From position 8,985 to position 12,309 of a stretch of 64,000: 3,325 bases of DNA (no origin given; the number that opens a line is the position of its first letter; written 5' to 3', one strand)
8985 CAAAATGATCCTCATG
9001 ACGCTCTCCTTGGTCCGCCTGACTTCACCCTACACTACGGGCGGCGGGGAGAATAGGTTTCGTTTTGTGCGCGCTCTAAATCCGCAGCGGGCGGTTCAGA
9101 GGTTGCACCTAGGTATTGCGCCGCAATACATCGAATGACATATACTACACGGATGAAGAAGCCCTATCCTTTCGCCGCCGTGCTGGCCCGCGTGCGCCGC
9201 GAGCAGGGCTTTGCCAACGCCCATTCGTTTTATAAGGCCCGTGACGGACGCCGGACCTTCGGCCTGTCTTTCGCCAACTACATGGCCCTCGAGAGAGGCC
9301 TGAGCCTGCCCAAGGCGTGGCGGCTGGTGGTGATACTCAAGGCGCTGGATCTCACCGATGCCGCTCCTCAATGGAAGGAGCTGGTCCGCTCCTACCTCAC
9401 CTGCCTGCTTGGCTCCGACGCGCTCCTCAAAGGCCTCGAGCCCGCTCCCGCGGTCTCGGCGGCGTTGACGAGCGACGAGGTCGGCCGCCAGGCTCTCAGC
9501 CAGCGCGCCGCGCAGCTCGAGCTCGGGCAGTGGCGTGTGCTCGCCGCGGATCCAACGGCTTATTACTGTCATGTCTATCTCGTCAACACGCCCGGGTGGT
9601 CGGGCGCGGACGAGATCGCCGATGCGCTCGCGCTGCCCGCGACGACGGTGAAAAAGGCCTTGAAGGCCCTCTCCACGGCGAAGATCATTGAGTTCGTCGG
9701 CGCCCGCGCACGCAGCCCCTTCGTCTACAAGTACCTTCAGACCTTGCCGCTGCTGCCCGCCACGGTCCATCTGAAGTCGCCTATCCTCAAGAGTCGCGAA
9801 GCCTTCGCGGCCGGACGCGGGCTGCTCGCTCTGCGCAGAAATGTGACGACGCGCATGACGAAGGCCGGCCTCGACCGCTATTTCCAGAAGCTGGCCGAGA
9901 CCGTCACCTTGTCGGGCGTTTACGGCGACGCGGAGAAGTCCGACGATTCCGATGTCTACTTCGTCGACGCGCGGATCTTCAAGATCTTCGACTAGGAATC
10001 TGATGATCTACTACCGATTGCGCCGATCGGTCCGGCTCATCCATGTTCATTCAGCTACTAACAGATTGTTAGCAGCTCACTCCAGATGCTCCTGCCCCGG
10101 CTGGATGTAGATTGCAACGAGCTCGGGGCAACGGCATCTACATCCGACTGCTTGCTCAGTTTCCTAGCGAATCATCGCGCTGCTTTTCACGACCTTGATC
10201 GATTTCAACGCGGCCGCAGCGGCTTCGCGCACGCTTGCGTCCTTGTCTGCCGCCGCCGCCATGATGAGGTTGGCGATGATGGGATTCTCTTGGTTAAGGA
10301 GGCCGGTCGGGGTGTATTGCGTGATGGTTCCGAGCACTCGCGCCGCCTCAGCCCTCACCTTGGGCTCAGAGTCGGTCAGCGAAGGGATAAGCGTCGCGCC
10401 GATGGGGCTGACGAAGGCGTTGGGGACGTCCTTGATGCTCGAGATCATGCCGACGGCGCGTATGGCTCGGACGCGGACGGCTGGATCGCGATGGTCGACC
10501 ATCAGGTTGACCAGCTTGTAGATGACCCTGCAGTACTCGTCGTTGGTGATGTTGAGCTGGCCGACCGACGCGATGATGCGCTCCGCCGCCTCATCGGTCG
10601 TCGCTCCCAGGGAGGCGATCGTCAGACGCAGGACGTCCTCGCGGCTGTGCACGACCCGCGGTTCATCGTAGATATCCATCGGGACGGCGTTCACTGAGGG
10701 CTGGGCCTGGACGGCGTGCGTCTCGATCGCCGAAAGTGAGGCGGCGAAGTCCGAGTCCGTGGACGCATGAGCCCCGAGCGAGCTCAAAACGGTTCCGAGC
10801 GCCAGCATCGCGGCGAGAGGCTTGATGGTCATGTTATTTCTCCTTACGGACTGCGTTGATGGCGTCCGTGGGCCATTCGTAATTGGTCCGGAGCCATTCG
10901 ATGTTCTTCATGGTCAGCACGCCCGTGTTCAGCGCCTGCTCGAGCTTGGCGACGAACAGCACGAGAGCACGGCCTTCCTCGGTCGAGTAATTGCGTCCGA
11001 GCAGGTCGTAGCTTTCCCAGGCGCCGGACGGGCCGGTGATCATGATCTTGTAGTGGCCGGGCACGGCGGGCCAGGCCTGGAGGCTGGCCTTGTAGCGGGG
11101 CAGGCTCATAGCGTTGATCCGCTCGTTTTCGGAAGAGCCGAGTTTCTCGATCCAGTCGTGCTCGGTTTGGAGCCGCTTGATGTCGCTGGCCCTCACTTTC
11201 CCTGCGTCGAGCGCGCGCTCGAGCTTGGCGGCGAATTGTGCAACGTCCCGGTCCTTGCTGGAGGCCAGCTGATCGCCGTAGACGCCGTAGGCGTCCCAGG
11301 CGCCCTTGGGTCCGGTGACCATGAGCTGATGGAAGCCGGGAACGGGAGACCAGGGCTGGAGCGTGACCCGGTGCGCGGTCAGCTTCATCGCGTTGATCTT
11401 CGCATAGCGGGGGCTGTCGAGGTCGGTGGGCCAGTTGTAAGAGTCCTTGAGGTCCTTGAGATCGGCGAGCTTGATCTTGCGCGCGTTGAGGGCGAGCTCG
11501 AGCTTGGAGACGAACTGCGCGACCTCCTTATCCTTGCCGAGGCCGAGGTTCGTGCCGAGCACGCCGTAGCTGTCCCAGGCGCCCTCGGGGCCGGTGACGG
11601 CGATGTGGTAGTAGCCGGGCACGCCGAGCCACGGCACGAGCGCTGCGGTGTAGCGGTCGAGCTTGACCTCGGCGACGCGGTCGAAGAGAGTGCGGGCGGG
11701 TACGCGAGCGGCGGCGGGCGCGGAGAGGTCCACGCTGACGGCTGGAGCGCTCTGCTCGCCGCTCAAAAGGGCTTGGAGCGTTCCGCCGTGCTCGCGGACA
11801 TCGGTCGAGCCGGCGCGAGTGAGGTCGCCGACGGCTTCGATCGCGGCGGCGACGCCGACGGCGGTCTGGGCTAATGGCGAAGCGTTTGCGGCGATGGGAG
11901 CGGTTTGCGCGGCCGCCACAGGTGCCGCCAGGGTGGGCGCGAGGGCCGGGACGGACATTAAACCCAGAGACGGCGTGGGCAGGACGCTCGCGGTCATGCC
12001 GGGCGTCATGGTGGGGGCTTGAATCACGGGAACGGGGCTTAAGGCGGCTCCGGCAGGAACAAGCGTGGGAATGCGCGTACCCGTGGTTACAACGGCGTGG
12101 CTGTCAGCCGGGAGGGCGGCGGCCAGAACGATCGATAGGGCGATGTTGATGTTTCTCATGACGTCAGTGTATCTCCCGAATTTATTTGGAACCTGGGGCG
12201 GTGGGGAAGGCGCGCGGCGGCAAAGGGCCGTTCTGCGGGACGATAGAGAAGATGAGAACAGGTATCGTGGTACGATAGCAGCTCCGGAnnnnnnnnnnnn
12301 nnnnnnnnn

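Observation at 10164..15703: Five-gene set encoding only exported proteins with no recognisable families, modular paralogy and tight coupling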

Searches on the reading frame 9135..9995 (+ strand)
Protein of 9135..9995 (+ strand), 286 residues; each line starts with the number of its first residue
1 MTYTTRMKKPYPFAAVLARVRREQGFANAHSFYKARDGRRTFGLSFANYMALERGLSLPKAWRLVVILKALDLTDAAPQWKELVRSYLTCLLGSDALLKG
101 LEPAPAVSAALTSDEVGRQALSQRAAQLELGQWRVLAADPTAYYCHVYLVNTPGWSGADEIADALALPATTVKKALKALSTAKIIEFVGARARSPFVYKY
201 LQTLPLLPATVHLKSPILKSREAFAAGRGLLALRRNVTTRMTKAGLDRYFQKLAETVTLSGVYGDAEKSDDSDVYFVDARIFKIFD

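Call 3: search_protein_families(library=pfam, proteins=[window:9135-9995:+], max_evalue=1)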
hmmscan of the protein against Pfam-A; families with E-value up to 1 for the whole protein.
window:9135-9995:+ (286 aa): 5 families
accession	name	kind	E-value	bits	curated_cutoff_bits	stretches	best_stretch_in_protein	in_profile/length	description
PF01978.25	TrmB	-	0.0022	18.3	25.6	1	148-201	16-65/68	Sugar-specific transcriptional regulator TrmB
PF07969.17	Amidohydro_3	-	0.0053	16.7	29.7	1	75-134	354-413/472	Amidohydrolase family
PF14394.12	DUF4423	-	0.034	14.4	30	1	149-189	29-70/165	Domain of unknown function (DUF4423)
PF00392.27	GntR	-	0.11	12.6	27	1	160-187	29-56/64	Bacterial regulatory proteins, gntR family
PF13412.12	HTH_24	-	0.15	12.1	21.9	1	160-185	22-47/48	Winged helix-turn-helix DNA-binding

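Call 4: search_protein_families(library=ncbifam, proteins=[window:9135-9995:+], max_evalue=1)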
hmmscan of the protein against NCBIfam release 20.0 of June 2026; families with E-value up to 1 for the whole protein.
window:9135-9995:+ (286 aa): 1 family
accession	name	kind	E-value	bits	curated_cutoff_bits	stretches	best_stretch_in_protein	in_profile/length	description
TIGR02944.1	suf_reg_Xantho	equivalog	0.022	15.2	110.65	1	158-186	28-56/130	SUF system Fe-S cluster assembly regulator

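Call 54: search_protein_families(library=padloc, proteins=[window:9135-9995:+], max_evalue=0.1)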
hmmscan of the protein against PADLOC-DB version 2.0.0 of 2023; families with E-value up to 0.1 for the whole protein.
window:9135-9995:+ (286 aa): 1 family
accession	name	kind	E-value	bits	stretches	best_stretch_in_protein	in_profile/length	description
PDLC01857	CARF3--CARF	-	0.0036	14.9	1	151-204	139-192/201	-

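Call 55: search_protein_families(library=phrogs, proteins=[window:9135-9995:+], max_evalue=0.1)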
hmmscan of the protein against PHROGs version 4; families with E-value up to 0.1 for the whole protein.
window:9135-9995:+ (286 aa): 0 families

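Call 70: find_related_loci(query=A6, collection=metagenome_contigs, flank=10000)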
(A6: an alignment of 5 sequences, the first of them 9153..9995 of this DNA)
Query A6 (280 aa) in metagenome_contigs; peptide patterns used: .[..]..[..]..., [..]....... (x = any residue, [..] = any of these).
265 stretches matched a pattern; 3 encode a relative of the query (tblastn E <= 1e-3); 3 distinct loci.
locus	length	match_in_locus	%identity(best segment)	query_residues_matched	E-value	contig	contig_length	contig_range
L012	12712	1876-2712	87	1-280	5e-163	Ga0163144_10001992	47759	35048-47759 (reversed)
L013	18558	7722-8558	63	1-280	1e-98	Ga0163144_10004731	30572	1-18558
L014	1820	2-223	62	207-280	1e-24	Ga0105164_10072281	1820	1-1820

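Call 74: search_solved_structures(query=A6, max_evalue=10)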
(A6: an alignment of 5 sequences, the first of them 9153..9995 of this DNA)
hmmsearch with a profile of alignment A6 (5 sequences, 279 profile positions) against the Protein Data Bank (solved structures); distinct sequences matched with E-value up to 10: 10.
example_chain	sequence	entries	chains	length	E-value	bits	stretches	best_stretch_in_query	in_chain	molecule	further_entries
6fi9_A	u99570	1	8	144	0.018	18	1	137-184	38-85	Transcriptional regulator ZitR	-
5yhz_A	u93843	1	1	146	0.045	16.7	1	136-184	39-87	Zinc transport transcriptional regulator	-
5yhy_A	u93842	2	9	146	0.084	15.8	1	137-184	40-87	Zinc transport transcriptional regulator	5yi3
5yhx_A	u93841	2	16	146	0.084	15.8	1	137-184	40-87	Zinc transport transcriptional regulator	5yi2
6t5a_A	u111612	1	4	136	0.26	14.2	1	52-135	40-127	Tegument protein UL51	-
5yi0_B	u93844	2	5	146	0.48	13.3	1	145-184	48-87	Zinc transport transcriptional regulator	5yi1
3tgn_A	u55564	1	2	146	0.59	13.1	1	138-218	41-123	Adc operon repressor AdcR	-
8pvt_A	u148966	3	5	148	0.9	12.4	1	127-181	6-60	Iron dependent repressor, putative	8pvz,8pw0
7z15_K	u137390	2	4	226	1.1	12.2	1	186-234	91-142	Alpha-D-ribose 1-methylphosphonate 5-triphosphate synthase subunit PhnL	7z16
2qe9_A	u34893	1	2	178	1.5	11.7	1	24-77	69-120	Uncharacterized protein yizA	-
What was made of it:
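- REG's DNA-binding domain is supported only by sub-threshold winged-helix hits, all on the same segment (calls 3, 4, 74).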

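Call 89: search_protein_families(library=pfam, proteins=[L012:4686-5483:-], max_evalue=0.1)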
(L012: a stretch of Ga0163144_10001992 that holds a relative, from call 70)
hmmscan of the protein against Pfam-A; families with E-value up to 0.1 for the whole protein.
L012:4686-5483:- (265 aa): 0 families

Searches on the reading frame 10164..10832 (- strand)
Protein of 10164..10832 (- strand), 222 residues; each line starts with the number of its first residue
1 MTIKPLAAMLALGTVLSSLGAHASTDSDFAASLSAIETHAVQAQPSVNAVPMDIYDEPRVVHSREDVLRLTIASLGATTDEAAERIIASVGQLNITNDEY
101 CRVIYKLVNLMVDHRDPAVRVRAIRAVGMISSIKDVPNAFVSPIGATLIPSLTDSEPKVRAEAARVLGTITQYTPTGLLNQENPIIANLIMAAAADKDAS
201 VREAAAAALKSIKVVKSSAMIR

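Call 3: search_protein_families(library=pfam, proteins=[window:10164-10832:-], max_evalue=1)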
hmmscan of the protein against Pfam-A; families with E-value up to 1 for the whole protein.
window:10164-10832:- (222 aa): 25 families
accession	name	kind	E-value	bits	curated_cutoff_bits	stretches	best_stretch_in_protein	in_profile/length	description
PF02985.28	HEAT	-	3.9e-13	48.8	23.5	3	147-173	4-30/31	HEAT repeat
PF13646.12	HEAT_2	-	4.6e-12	46.5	27.7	2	147-214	3-60/88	HEAT repeats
PF13513.12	HEAT_EZ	-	1.1e-09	39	27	1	117-170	1-55/55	HEAT-like repeat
PF24987.1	HEAT_EF3_N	-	1.4e-07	32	32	2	80-172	2-94/169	EF3 N-terminal HEAT repeat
PF20168.4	PDS5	-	3.2e-05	22.4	27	1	116-211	297-386/1053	Sister chromatid cohesion protein PDS5 protein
PF12717.13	Cnd1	-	6.8e-05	23.4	26.4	1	119-219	2-92/162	non-SMC mitotic condensation complex subunit 1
PF12719.13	Cnd3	-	0.00029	20.6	25.8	1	96-134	19-57/288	Nuclear condensing complex subunits, C-term domain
PF12755.13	Vac14_Fab1_bd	-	0.00037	21.5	22.1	1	126-207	14-90/97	Vacuolar 14 Fab1-binding region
PF25567.1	TPR_SYO1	-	0.0004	20.5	27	1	47-163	90-188/259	SYO1-like, TPR repeats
PF24714.1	TOR1L1_N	-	0.00058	19.7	43.3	1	133-213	31-110/281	TORTIFOLIA1 N-terminal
PF01602.26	Adaptin_N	-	0.0018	17.4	37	2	60-173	69-180/524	Adaptin N terminal region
PF25767.1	ARM_TBCD_2nd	-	0.0029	17.5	29.7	1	159-210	180-232/245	Tubulin-specific chaperone D-like, ARM repeats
PF21041.3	XMAP215_CLASP_TOG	-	0.003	17.8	27.1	1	145-208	132-196/230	XMAP215/Dis1/CLASP, TOG domain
PF25786.1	HEAT_GCN1_C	-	0.0031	18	27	2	100-172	65-137/151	GCN1-like, C-terminal HEAT repeats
PF00514.29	Arm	-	0.0052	17.3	20.6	0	196-209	23-36/41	Armadillo/beta-catenin-like repeat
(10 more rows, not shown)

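Call 4: search_protein_families(library=ncbifam, proteins=[window:10164-10832:-], max_evalue=1)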
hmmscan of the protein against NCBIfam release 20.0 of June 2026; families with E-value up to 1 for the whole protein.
window:10164-10832:- (222 aa): 2 families
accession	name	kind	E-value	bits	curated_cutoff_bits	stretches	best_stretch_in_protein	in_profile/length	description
NF045662.1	DVU0298_fam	equivalog_domain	4.8e-05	23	75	1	97-174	101-176/213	DVU0298 family protein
NF058515.1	phyc_lyase_CpcF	equivalog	0.0018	17.9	220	1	113-214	70-164/200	C-phycocyanin alpha-cysteine-84 phycocyanobilin lyase subunit CpcF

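Call 54: search_protein_families(library=padloc, proteins=[window:10164-10832:-], max_evalue=0.1)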
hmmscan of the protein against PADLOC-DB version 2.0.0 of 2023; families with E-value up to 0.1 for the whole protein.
window:10164-10832:- (222 aa): 2 families
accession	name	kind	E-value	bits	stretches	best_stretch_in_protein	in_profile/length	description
PDLC03760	RT_UG22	-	0.00079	16.6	1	147-210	402-467/476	DRT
PDLC01150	HEAT_CxxC_PDDEXK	-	0.0083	13.4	1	104-179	25-94/288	HEAT_CxxC_PD-DEXK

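Call 55: search_protein_families(library=phrogs, proteins=[window:10164-10832:-], max_evalue=0.1)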
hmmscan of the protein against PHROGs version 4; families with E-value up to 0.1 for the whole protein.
window:10164-10832:- (222 aa): 1 family
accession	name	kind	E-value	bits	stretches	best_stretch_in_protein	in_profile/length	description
phrog_28023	-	unknown function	0.0025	18.7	1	53-178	52-173/207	-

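Call 73: search_solved_structures(query=window:10164-10832:-, max_evalue=0.01)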
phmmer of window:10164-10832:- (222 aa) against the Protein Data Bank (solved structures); distinct sequences matched with E-value up to 0.01: 12.
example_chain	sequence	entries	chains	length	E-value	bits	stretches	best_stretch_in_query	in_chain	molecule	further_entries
4rzp_A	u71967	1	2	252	2.4e-08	37.3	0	104-213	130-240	Engineered Protein OR366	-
9sah_A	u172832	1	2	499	2.4e-06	30.8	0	112-212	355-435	E4-NB2 synthetic fusion protein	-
4xl5_C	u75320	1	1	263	3.2e-06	30.4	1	98-212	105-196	bGFP-A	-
4rv1_A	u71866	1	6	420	5.6e-06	29.6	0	108-211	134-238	Engineered Protein OR497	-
8i9x_LR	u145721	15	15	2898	4.2e-05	26.8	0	114-212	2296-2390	Ribosomal protein L19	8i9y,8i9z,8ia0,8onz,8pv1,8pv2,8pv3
3w3u_A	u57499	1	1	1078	0.00018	24.7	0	101-212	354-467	Importin subunit beta-3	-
3w3v_A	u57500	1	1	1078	0.00023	24.4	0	105-212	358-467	Importin subunit beta-3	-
3w3t_A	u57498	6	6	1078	0.0004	23.6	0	79-192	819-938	Importin subunit beta-3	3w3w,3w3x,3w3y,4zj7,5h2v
6gwc_C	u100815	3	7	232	0.0013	21.9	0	87-210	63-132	iE5 ALPHAREP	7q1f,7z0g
4zv6_A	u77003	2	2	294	0.0014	21.9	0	115-210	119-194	AlphaRep-7 | alpha-Rep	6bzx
4hxt_A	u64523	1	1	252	0.0026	21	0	107-213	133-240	De Novo Protein OR329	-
8aw4_A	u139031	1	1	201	0.0036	20.5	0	103-212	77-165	ALPHAREP bB-E3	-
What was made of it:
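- On HEAT repeat proteins (G5): PDB alpha-solenoid matches at E 2e-8 (call 73).
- Closest known: Bacterial HEAT/PBS-lyase-like repeat proteins. Same: G5 matches HEAT, HEAT_2 and HEAT_EZ above their cut-offs, and designed alpha-solenoid proteins in the PDB (calls 3, 73).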

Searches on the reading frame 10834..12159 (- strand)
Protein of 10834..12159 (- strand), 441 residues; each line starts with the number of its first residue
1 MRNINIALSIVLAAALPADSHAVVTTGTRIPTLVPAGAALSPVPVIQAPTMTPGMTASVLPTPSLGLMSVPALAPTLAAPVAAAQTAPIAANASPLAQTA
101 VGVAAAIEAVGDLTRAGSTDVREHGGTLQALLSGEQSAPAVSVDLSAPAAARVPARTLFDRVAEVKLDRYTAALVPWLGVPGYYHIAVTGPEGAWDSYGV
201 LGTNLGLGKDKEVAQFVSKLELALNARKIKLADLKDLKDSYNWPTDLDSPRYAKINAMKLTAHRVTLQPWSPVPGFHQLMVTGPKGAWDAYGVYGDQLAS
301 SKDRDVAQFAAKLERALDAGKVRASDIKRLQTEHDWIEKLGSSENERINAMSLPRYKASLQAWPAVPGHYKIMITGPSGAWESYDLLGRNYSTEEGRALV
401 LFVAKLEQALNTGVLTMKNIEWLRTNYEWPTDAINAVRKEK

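Call 3: search_protein_families(library=pfam, proteins=[window:10834-12159:-], max_evalue=1)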
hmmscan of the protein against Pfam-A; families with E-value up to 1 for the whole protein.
window:10834-12159:- (441 aa): 2 families
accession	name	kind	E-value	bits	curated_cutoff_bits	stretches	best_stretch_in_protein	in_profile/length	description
PF06832.18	BiPBP_C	-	0.012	16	26.8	0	269-290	65-87/90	Penicillin-Binding Protein C-terminus Family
PF22739.2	NA-iREase3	-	0.049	14.7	27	0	156-221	2-70/118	NACHT-associated inactive Restriction Endonuclease 2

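Call 4: search_protein_families(library=ncbifam, proteins=[window:10834-12159:-], max_evalue=1)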
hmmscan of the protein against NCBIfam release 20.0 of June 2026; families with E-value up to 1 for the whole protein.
window:10834-12159:- (441 aa): 1 family
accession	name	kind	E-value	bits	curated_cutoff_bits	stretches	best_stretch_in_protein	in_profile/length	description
TIGR02675.1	tape_meas_nterm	domain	0.047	14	21.35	0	305-335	14-44/75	tape measure protein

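Call 7: find_homologous_proteins(query=window:10834-12159:-)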
Query window:10834-12159:- (441 aa): 8 proteins with E <= 0.001 among 8000 candidates.
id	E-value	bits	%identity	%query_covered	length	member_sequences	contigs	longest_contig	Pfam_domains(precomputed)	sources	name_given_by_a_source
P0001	1.2e-286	968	100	100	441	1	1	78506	-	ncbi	-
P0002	1.4e-234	797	83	100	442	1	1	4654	-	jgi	jgi:hypothetical protein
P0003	4.1e-223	759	81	99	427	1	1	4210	-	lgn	-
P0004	2.0e-207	707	75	99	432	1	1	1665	-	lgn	-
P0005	9.2e-203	692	74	100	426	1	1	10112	-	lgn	-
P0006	8.1e-189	646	76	89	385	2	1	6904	-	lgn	-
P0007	5.3e-129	449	86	56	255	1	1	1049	-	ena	-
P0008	2.3e-33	134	48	41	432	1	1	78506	-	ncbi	-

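Call 9: find_encoding_contigs(protein=P0001, flank=10000, max_places=4)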
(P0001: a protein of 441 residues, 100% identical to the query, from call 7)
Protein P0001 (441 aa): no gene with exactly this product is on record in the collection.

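Call 10: find_encoding_contigs(protein=P0005, flank=10000, max_places=4)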
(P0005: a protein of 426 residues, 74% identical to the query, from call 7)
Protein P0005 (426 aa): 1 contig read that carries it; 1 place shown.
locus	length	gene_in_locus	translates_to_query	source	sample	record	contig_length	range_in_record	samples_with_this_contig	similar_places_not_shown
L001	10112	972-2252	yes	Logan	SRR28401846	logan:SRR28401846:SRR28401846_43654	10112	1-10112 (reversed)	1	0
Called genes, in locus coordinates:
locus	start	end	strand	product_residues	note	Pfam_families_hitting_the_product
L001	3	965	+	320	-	?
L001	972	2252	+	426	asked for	-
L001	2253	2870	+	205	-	PF13513:HEAT_EZ (faint), PF02985:HEAT (faint), PF13646:HEAT_2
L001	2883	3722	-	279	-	-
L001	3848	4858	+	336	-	-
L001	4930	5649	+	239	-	PF13349:DUF4097 (faint)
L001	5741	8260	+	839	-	PF07244:POTRA, PF08479:POTRA_2 (faint), PF07244:POTRA, PF01103:Omp85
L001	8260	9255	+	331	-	PF03938:OmpH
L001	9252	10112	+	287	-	?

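Call 11: find_related_loci(query=window:10834-12159:-, collection=genome_contigs, flank=10000)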
Query window:10834-12159:- (441 aa) in genome_contigs; peptide patterns used: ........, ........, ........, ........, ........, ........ (x = any residue, [..] = any of these).
332 stretches matched a pattern, but none encodes a relative of the query by tblastn (E <= 1e-3).
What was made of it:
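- Tried and rejected: A first GTDB scan with G4 found nothing (call 11).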

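Call 14: search_solved_structures(query=A1, max_evalue=10)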
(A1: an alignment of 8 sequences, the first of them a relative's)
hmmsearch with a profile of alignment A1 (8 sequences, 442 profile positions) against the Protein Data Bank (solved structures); distinct sequences matched with E-value up to 10: 1.
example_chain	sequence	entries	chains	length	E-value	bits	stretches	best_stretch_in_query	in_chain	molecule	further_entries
6fxp_A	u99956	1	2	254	1.4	10.9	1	276-355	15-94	Uncharacterized protein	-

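Call 54: search_protein_families(library=padloc, proteins=[window:10834-12159:-], max_evalue=0.1)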
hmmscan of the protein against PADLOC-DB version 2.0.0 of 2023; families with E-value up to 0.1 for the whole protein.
window:10834-12159:- (441 aa): 0 families

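Call 55: search_protein_families(library=phrogs, proteins=[window:10834-12159:-], max_evalue=0.1)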
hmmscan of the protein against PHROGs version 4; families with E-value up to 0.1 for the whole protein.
window:10834-12159:- (441 aa): 0 families

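Call 68: search_protein_families(library=pfam, proteins=[L001:3848-4858:+], max_evalue=0.001)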
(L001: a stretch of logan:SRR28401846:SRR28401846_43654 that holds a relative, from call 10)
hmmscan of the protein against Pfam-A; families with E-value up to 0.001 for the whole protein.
L001:3848-4858:+ (336 aa): 0 families

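Call 77: find_encoding_contigs(protein=P0002, flank=10000, max_places=3)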
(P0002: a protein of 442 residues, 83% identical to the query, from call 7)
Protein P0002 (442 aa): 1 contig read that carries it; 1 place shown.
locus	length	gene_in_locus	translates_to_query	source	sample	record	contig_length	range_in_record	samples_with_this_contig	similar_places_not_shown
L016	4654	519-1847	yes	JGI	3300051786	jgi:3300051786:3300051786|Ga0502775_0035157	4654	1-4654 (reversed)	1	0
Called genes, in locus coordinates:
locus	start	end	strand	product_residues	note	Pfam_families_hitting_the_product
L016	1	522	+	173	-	?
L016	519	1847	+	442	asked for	-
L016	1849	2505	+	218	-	PF13513:HEAT_EZ (faint), PF24987:HEAT_EF3_N (faint), PF02985:HEAT (faint), PF13646:HEAT_2 (weak)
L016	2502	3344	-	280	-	-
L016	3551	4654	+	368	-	?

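Call 89: search_protein_families(library=pfam, proteins=[L001:4930-5649:+, L001:177-965:+, L001:3848-4858:+], max_evalue=0.1)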
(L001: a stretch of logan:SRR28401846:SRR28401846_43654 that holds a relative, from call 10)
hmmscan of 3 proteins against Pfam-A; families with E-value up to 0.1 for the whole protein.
L001:4930-5649:+ (239 aa): 2 families
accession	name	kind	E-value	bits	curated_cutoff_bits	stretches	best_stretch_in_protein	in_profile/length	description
PF13349.12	DUF4097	-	2.6e-07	30.7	22.9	1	101-212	117-233/247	Toastrack DUF4097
PF03459.23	TOBE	-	0.014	16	22.3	1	42-79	13-51/64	TOBE domain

L001:177-965:+ (262 aa): 0 families

L001:3848-4858:+ (336 aa): 2 families
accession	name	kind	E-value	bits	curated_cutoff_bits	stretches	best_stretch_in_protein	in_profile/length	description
PF10263.15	SprT-like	-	0.021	15.1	25.6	1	130-175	58-96/108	SprT-like family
PF00428.24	Ribosomal_60s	-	0.046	14.7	28.1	0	25-56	34-65/88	60s Acidic ribosomal protein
